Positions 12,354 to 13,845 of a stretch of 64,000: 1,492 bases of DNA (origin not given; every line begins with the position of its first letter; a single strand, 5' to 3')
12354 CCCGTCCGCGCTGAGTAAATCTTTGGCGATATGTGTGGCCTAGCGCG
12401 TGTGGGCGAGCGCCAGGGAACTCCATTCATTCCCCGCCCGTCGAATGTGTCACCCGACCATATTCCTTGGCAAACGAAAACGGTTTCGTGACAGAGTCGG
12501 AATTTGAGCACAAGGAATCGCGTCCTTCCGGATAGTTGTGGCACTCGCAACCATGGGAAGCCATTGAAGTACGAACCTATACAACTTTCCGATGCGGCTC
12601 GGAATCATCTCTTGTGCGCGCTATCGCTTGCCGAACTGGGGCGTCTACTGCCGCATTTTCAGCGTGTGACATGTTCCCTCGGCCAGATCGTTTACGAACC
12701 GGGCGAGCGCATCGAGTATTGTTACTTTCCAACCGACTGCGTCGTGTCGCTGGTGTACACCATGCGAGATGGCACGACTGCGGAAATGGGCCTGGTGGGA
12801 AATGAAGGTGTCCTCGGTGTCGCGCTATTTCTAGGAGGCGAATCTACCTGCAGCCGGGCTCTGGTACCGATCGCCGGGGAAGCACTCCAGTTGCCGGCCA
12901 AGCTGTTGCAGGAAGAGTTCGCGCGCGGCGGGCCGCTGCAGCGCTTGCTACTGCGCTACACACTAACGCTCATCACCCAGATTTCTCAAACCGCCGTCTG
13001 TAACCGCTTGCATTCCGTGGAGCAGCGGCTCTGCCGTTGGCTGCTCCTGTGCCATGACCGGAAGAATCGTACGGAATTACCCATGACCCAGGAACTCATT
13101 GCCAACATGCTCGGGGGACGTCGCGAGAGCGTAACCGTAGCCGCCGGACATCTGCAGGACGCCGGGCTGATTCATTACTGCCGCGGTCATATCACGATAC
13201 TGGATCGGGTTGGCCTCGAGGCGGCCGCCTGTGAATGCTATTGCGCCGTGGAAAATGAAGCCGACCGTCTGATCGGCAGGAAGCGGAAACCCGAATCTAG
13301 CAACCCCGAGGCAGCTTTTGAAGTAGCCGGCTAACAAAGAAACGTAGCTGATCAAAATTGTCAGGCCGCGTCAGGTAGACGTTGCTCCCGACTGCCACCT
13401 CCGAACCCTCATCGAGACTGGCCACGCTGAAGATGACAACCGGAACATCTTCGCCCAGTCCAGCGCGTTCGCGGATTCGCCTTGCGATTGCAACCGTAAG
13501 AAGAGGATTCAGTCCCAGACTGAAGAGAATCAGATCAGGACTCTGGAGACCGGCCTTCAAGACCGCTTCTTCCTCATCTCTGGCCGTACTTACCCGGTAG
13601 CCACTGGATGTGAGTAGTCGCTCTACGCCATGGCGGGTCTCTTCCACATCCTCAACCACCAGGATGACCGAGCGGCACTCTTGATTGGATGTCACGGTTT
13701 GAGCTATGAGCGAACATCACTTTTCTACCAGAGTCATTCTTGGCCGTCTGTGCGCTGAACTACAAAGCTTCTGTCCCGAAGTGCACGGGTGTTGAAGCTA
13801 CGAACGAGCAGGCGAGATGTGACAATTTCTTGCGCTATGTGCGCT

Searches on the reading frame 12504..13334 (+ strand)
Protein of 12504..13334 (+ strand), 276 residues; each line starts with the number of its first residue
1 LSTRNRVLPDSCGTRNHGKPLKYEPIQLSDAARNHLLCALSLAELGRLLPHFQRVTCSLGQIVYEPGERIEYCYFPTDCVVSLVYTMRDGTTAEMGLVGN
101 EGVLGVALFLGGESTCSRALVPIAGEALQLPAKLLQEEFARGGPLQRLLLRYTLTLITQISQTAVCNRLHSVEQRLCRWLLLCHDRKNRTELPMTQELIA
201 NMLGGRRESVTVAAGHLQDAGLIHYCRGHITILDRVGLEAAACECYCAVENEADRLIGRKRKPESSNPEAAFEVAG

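Call 5: search_protein_families(library=pfam, proteins=[window:12504-13334:+], max_evalue=0.1)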
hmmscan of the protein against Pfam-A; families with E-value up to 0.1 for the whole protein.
window:12504-13334:+ (276 aa): 3 families
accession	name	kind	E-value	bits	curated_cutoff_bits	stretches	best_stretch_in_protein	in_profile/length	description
PF13545.12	HTH_Crp_2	-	2.9e-18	66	27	1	174-240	1-69/70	Crp-like helix-turn-helix domain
PF00027.35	cNMP_binding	-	9e-06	26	27.5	1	59-139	6-86/89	Cyclic nucleotide-binding domain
PF16806.10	ExsD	-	0.087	13.5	27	0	132-179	30-74/79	Antiactivator protein ExsD N-terminal domain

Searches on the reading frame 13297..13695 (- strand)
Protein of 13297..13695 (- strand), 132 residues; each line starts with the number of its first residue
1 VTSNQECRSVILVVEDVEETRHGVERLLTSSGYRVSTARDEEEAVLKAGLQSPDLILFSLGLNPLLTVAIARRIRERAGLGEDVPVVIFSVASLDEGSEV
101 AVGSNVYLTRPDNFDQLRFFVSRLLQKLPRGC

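Call 5: search_protein_families(library=pfam, proteins=[window:13297-13695:-], max_evalue=0.1)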
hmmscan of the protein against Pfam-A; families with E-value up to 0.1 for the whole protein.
window:13297-13695:- (132 aa): 2 families
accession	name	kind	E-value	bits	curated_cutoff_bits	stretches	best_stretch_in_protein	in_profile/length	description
PF00072.30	Response_reg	-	2.9e-10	40.7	30.2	1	11-117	1-106/111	Response regulator receiver domain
PF00550.31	PP-binding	-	0.01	16.5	20.8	1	45-87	10-52/67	Phosphopantetheine attachment site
